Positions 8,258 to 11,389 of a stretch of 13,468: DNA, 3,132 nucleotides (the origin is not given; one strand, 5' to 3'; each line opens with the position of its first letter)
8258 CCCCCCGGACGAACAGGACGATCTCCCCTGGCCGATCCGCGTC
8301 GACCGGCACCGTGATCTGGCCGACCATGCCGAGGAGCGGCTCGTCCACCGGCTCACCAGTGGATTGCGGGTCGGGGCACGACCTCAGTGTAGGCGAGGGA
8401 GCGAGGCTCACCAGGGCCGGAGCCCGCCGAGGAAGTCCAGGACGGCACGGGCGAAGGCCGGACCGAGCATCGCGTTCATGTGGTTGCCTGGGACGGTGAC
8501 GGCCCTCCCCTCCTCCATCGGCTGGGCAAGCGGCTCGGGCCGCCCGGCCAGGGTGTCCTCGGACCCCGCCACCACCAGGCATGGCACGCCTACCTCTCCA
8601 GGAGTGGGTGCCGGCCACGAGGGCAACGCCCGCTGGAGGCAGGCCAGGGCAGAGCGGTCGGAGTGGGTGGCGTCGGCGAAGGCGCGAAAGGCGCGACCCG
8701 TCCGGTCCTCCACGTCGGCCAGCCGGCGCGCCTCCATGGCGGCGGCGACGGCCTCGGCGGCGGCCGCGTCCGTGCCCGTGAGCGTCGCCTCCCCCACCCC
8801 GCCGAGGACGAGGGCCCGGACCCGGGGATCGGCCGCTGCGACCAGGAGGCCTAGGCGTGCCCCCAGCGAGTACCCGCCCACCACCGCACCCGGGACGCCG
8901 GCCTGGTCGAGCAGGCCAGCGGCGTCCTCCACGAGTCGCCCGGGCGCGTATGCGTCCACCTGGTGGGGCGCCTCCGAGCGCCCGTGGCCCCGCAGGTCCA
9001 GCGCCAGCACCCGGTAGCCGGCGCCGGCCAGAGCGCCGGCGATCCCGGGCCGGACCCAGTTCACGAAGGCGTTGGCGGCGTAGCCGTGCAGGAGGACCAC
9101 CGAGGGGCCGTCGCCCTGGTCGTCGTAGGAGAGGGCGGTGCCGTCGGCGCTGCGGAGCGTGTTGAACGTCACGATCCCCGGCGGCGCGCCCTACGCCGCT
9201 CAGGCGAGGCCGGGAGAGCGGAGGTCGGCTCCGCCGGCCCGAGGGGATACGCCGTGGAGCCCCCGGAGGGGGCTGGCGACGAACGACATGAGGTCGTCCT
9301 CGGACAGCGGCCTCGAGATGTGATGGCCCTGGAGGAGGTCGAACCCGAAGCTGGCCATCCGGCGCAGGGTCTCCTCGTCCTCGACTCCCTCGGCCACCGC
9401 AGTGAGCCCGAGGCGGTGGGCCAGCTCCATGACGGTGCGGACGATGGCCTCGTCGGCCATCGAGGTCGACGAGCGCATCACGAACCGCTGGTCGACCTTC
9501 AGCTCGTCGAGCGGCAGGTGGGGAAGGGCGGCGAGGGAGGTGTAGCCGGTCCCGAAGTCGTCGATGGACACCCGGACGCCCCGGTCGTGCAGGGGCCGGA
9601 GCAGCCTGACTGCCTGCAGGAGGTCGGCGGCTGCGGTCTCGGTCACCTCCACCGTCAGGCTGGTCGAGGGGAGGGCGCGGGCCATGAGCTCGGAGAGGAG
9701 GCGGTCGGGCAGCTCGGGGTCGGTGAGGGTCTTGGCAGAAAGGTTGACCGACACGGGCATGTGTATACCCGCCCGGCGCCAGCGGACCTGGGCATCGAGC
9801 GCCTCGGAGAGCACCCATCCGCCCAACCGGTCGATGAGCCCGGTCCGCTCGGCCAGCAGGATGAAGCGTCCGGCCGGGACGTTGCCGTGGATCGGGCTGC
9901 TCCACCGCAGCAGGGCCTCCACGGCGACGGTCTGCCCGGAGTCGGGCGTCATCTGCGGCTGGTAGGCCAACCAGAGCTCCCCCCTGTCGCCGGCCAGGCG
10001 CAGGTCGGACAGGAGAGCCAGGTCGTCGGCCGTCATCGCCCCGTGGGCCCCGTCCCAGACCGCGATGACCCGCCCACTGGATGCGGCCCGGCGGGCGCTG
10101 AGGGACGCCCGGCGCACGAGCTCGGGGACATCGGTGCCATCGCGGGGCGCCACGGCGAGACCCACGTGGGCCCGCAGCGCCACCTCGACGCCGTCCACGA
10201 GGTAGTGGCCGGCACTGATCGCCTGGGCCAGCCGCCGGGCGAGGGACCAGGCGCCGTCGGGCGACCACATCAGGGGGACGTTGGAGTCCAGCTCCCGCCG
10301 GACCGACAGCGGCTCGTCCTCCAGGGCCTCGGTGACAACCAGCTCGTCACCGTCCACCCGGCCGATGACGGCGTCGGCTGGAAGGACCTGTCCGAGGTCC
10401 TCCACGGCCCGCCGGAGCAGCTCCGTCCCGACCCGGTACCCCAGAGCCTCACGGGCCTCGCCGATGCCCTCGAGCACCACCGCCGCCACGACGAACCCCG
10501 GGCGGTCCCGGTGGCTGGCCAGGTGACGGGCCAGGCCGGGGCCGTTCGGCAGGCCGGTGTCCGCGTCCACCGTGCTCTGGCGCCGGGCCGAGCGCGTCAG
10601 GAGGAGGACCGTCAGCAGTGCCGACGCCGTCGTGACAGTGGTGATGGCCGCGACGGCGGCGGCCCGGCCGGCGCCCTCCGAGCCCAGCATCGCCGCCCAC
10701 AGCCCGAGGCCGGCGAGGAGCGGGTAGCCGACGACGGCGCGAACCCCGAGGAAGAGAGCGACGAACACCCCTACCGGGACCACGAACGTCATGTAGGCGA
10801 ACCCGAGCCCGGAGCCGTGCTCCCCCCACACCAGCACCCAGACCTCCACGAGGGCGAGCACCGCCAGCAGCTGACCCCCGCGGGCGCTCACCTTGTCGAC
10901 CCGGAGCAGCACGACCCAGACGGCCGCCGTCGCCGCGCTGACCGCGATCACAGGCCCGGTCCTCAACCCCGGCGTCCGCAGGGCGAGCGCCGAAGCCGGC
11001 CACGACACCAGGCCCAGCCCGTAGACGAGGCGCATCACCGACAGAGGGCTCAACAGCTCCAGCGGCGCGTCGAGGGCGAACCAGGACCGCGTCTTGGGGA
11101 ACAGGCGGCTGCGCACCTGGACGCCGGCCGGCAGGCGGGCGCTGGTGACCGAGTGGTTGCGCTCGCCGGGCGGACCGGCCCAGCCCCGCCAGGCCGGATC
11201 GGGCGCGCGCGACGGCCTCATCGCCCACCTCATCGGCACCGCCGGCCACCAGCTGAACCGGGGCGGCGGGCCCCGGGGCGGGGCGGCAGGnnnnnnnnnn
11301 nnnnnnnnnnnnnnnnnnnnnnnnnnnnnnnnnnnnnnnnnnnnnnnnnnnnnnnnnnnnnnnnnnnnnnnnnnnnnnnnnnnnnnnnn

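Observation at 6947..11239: Unusual four-gene SPFH module: membrane EAL phosphodiesterase, alpha/beta hydrolase, OB-only mini-NfeD and anchor-less flotillin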

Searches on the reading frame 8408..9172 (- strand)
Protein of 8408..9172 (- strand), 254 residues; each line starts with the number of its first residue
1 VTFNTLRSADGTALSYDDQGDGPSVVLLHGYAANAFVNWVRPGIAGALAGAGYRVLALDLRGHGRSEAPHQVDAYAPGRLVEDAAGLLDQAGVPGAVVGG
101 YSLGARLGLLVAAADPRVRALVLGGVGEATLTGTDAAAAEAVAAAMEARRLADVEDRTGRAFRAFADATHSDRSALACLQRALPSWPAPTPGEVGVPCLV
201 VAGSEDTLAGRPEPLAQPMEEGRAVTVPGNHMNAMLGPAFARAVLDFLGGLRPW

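Call 5: search_protein_families(library=pfam, proteins=[window:8408-9172:-], max_evalue=0.1)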
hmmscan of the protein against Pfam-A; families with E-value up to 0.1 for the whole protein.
window:8408-9172:- (254 aa): 4 families
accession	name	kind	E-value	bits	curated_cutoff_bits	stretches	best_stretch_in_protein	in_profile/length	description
PF00561.26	Abhydrolase_1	-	7.8e-18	65.5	25.8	1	23-180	1-149/245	alpha/beta hydrolase fold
PF12697.13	Abhydrolase_6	-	1.5e-13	52.3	26.3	1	25-231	1-204/217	Alpha/beta hydrolase family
PF12146.15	Hydrolase_4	-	2.1e-12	47.3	27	1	24-123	6-106/239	Serine aminopeptidase, S33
PF20408.4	Abhydrolase_11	-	0.06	13.5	27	0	79-123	59-104/193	Alpha/beta hydrolase domain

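Call 6: search_protein_families(library=ncbifam, proteins=[window:8408-9172:-], max_evalue=0.1)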
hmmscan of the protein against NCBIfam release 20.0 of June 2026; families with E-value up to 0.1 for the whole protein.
window:8408-9172:- (254 aa): 29 families (the best 25 are shown)
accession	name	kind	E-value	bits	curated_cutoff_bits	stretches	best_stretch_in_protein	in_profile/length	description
NF051488.1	bifunc_PcaDC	exception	5.8e-14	52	390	1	46-240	33-241/375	bifunctional 3-oxoadipate enol-lactonase/4-carboxymuconolactone decarboxylase PcaDC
NF011457.0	PRK14875.1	equivalog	7.5e-13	48.2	307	1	11-123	119-228/372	acetoin dehydrogenase dihydrolipoyllysine-residue acetyltransferase subunit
TIGR02427.1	protocat_pcaD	equivalog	1.3e-12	47.7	255.85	1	51-126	38-112/251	3-oxoadipate enol-lactonase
NF004514.1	PRK05855.1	equivalog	2.8e-11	42.7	455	1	7-92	5-88/578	SDR family oxidoreductase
TIGR03695.1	menH_SHCHC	equivalog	6.7e-11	42.1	208.55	1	23-125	3-103/252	2-succinyl-6-hydroxy-2,4-cyclohexadiene-1-carboxylate synthase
NF051487.1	bifunc_PcaCD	exception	1.1e-10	41.2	430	1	24-158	174-302/413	bifunctional 4-carboxymuconolactone decarboxylase/3-oxoadipate enol-lactonase PcaCD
NF002043.0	PRK00870.1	subfamily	3.3e-10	39.9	265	1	15-124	37-146/302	haloalkane dehalogenase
NF002938.0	PRK03592.1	equivalog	2.8e-08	33.4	241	1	9-123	17-126/298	haloalkane dehalogenase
NF002873.0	PRK03204.1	equivalog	5.9e-08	32.4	466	1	13-151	25-156/286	haloalkane dehalogenase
TIGR01738.1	bioH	equivalog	9.4e-08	32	206.95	1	20-124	1-96/245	pimeloyl-ACP methyl ester esterase BioH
TIGR03056.1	bchO_mg_che_rel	equivalog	1.3e-07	31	172.55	1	19-122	23-124/278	alpha/beta fold hydrolase BchO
NF045632.1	hydroxlase_HsaD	equivalog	9.1e-07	28.1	400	1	12-144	22-155/290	4,5:9,10-diseco-3-hydroxy-5,9,17-trioxoandrosta-1(10),2-diene-4-oate hydrolase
NF053683.1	esterase_mleBRB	exception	2.8e-06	27.1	585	1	22-123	23-124/280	BRB family alpha/beta fold macrolide esterase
NF047920.1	lactonase_UilS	equivalog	9.5e-06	25.5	400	1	16-133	18-140/285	UilS family quorum-quenching N-acyl-homoserine lactonase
NF008340.0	PRK11126.1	equivalog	9.8e-06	25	261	1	18-123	10-109/255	2-succinyl-6-hydroxy-2,4-cyclohexadiene-1-carboxylate synthase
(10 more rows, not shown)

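Call 48: find_related_loci(query=window:8408-9172:-, collection=metagenome_contigs, flank=6000)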
Query window:8408-9172:- (254 aa) in metagenome_contigs; peptide patterns used: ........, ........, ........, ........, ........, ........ (x = any residue, [..] = any of these).
600 stretches matched a pattern (row limit reached: there are more); 8 encode a relative of the query (tblastn E <= 1e-3); 8 distinct loci.
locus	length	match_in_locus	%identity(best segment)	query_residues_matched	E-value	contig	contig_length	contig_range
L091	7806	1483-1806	32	10-122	2e-13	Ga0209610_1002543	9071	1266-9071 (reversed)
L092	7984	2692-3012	28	10-121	4e-9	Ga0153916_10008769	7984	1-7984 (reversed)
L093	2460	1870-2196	35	14-123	8e-9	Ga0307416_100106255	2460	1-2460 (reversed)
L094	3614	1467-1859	36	4-141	5e-8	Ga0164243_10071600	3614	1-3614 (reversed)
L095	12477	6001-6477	32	1-162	1e-7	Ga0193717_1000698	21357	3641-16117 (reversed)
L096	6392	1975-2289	36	19-126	9e-7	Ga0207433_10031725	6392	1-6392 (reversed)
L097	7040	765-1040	33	19-116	3e-6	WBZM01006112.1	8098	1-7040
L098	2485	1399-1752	36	6-127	4e-6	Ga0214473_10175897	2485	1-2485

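Call 58: search_protein_families(library=padloc, proteins=[window:8408-9172:-], max_evalue=0.01)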
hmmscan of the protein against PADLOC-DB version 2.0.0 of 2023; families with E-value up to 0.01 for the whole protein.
window:8408-9172:- (254 aa): 0 families

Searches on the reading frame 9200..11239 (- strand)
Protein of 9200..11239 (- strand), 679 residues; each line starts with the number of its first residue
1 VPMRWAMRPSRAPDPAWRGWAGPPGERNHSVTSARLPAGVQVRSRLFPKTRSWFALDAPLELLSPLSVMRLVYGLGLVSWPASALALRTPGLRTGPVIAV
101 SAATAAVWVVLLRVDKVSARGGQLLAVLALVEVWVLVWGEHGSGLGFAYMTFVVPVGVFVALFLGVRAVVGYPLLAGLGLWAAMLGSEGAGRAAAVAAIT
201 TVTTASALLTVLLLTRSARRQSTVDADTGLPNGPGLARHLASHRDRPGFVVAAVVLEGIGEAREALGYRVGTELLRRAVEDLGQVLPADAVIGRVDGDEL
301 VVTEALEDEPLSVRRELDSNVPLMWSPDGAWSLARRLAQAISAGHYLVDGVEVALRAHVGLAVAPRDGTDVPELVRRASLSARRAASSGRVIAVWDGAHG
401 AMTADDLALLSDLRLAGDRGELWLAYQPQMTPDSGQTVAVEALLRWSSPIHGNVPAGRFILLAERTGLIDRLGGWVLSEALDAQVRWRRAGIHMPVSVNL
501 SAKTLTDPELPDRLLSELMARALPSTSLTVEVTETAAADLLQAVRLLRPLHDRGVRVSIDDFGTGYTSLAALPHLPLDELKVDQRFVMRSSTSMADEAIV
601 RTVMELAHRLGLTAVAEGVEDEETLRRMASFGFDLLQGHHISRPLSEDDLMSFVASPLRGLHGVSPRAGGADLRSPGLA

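Call 5: search_protein_families(library=pfam, proteins=[window:9200-11239:-], max_evalue=0.1)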
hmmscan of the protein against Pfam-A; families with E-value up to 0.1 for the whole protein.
window:9200-11239:- (679 aa): 2 families
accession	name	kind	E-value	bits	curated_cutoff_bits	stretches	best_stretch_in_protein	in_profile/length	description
PF00563.25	EAL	-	1.7e-62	211.3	31.3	1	412-644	3-236/236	EAL domain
PF00990.26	GGDEF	-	1.6e-05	25.2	23.8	1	224-302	3-86/161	Diguanylate cyclase, GGDEF domain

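Call 6: search_protein_families(library=ncbifam, proteins=[window:9200-11239:-], max_evalue=0.1)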
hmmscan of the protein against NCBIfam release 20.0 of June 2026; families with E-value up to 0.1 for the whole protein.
window:9200-11239:- (679 aa): 17 families
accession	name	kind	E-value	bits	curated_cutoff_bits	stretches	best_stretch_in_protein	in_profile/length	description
NF008467.0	PRK11359.1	equivalog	1.2e-70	238.5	857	1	198-656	347-794/800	oxygen-sensing cyclic-di-GMP phosphodiesterase DosP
NF045675.1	PhdiestaseDibA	equivalog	8.5e-66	222.6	980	1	243-650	229-621/623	phosphodiesterase DibA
NF007474.0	PRK10060.1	equivalog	1.5e-59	201.8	782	1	223-652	238-652/663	cyclic di-GMP phosphodiesterase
NF053781.1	cdiGMPphdstlr2612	equivalog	4.6e-55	186.9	1600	1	219-655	837-1266/1268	Tlr1612 family c-di-GMP phosphodiesterase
NF008807.1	PRK11829.1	equivalog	2e-48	165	733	1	330-651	337-659/670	biofilm formation regulator HmsP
NF052458.1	PhdiestGepA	equivalog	2.7e-48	164.8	1200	1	256-649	455-836/840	phosphodiesterase GepA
NF052596.1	RR_EAL_PvrR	equivalog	1e-42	146.2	580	1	412-653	146-388/398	response regulator cyclic di-GMP phosphodiesterase PvrR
NF007839.0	PRK10551.1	equivalog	1.7e-39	135.8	461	1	418-656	273-512/518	cyclic di-GMP phosphodiesterase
NF007298.0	PRK09776.1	equivalog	9.2e-33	113.2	1135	1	330-648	779-1100/1111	diguanylate cyclase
NF045673.1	c-di-GMPRcptLapD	equivalog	1.1e-22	80.1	1020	1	331-644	335-644/647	cyclic di-GMP receptor LapD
NF052265.1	EAL_dom_RimA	equivalog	5.2e-17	61.9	430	1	490-646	77-235/248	S6 modification regulatory phosphodiesterase RimA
NF051476.1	CDiGphdiTpdA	equivalog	4.8e-11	42.1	1000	1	492-640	420-566/570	cyclic di-GMP phosphodiesterase TpdA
NF008617.0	PRK11596.1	equivalog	1.8e-07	30.8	190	1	479-652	83-250/255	cyclic-guanylate-specific phosphodiesterase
NF008281.1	PRK11059.1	equivalog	3.1e-07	29.1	663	1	435-644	422-629/633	RNase E specificity factor CsrD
TIGR00254.1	GGDEF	domain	0.00013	21.7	37.4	1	263-390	51-161/168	diguanylate cyclase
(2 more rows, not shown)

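Call 49: find_homologous_proteins(query=window:9200-11239:-, max_evalue=1e-30)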
Query window:9200-11239:- (679 aa): 848 proteins with E <= 1e-30 among 8000 candidates; the best 120 are listed.
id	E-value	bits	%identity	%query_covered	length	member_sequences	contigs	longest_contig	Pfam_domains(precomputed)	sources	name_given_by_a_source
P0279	0.0e+0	1444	100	99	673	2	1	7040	PF00563.26,PF00990.27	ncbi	ncbi:MAG: putative bifunctional diguanylate cyclase/phosphodiesterase [Acidimicrobiales bacterium]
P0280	9.3e-221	753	60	94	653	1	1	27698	PF00563.26,PF00990.27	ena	-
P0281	2.9e-218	745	60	95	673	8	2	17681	PF00563.26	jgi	-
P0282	1.5e-217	742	59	93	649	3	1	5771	PF00563.26,PF00990.27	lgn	-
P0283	5.2e-217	740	59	96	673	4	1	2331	PF00563.26,PF00990.27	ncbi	-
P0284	6.4e-217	740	61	94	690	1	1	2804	PF00563.26,PF00990.27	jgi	jgi:diguanylate cyclase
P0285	2.3e-215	735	59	96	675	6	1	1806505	PF00563.26,PF00990.27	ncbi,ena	-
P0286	1.5e-214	732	60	95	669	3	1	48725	PF00563.26,PF00990.27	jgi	-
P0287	1.2e-213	729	59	97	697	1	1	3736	PF00563.26,PF00990.27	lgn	-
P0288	2.6e-213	728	60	95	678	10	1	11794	PF00563.26,PF00990.27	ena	-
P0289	2.6e-213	728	58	96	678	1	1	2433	PF00563.26,PF00990.27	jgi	jgi:diguanylate cyclase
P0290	3.7e-213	728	59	97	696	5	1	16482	PF00563.26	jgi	jgi:EAL domain-containing protein (putative c-di-GMP-specific phosphodiesterase class I)/GGDEF domai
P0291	4.7e-213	727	59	96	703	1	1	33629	PF00563.26,PF00990.27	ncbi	-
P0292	4.8e-213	727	59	93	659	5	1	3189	PF00563.26,PF00990.27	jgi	jgi:EAL domain-containing protein (putative c-di-GMP-specific phosphodiesterase class I)/GGDEF domai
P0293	1.6e-211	722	59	95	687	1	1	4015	PF00563.26,PF00990.27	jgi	jgi:predicted signal transduction protein with EAL and GGDEF domain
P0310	6.9e-209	714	61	90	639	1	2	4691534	PF00563.26,PF00990.27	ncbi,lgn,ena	-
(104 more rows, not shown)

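Call 50: find_encoding_contigs(protein=P0285, flank=6000, max_places=1)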
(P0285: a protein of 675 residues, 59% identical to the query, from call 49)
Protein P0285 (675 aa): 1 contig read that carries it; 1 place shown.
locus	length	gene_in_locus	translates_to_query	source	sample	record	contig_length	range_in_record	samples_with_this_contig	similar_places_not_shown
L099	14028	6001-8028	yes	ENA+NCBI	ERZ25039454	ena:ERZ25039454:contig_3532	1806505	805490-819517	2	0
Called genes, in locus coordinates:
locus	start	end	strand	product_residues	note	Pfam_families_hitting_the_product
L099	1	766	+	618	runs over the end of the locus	PF00990:GGDEF, PF00563:EAL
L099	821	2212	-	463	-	PF00282:Pyridoxal_deC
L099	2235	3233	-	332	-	PF01408:GFO_IDH_MocA, PF02894:GFO_IDH_MocA_C, PF22725:GFO_IDH_MocA_C3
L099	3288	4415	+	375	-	-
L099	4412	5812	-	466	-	PF05977:MFS_3, PF07690:MFS_1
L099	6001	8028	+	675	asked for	PF00990:GGDEF (weak), PF00563:EAL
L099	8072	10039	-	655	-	PF00743:FMO-like, PF00890:FAD_binding_2 (faint), PF01266:DAO (weak), PF01593:Amino_oxidase (weak), PF07992:Pyr_redox_2, PF13450:NAD_binding_8, PF13738:Pyr_redox_3, PF13434:Lys_Orn_oxgnase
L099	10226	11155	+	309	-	PF10340:Say1_Mug180, PF20434:BD-FAE, PF07859:Abhydrolase_3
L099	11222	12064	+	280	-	PF00106:adh_short, PF08659:KR, PF13561:adh_short_C2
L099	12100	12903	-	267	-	PF00106:adh_short, PF08659:KR, PF13561:adh_short_C2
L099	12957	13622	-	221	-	PF01370:Epimerase, PF05368:NmrA, PF13460:NAD_binding_10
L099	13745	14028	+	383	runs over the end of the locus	PF02771:Acyl-CoA_dh_N, PF02770:Acyl-CoA_dh_M, PF00441:Acyl-CoA_dh_1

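Call 51: find_encoding_contigs(protein=P0310, flank=6000, max_places=1)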
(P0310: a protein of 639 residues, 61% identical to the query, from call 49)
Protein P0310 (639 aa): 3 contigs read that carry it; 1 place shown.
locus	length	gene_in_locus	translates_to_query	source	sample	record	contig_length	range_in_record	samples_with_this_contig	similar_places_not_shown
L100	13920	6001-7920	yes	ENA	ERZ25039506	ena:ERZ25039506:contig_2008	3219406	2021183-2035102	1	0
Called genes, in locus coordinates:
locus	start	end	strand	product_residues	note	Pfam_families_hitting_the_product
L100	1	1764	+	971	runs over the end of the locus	-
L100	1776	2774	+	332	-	-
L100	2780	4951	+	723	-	-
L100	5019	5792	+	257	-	PF20434:BD-FAE, PF07859:Abhydrolase_3, PF12146:Hydrolase_4 (faint), PF00326:Peptidase_S9, PF05448:AXE1 (weak)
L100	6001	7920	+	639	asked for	PF00990:GGDEF (weak), PF00563:EAL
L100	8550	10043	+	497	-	PF00089:Trypsin, PF13365:Trypsin_2, PF00595:PDZ, PF13180:PDZ_2, PF17820:PDZ_6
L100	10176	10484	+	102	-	-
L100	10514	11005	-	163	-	-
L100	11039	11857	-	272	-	PF00142:Fer4_NifH, PF02374:ArsA_ATPase (weak), PF06564:CBP_BcsQ, PF09140:MipZ (weak), PF10609:ParA (weak), PF13614:AAA_31, PF01656:CbiA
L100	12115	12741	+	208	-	PF11716:MDMPI_N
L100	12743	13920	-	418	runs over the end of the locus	PF04542:Sigma70_r2, PF08281:Sigma70_r4_2, PF20239:DUF6596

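Call 52: find_encoding_contigs(protein=P0280, flank=6000, max_places=1)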
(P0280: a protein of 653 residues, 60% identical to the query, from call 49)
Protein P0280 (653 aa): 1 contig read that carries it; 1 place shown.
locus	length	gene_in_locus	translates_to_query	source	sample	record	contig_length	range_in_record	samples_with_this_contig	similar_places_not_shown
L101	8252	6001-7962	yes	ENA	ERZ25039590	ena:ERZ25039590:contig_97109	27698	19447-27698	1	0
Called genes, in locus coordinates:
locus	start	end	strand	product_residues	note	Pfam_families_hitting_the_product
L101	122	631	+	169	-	-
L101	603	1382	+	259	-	-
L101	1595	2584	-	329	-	-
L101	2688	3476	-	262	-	PF13668:Ferritin_2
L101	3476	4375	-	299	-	PF13668:Ferritin_2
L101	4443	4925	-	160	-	PF13473:Cupredoxin_1, PF00127:Copper-bind (weak)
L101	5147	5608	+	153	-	-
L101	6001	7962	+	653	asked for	PF00990:GGDEF (weak), PF00563:EAL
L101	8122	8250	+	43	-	?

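Call 58: search_protein_families(library=padloc, proteins=[window:9200-11239:-], max_evalue=0.01)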
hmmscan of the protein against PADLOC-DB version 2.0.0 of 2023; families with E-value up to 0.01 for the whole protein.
window:9200-11239:- (679 aa): 0 families
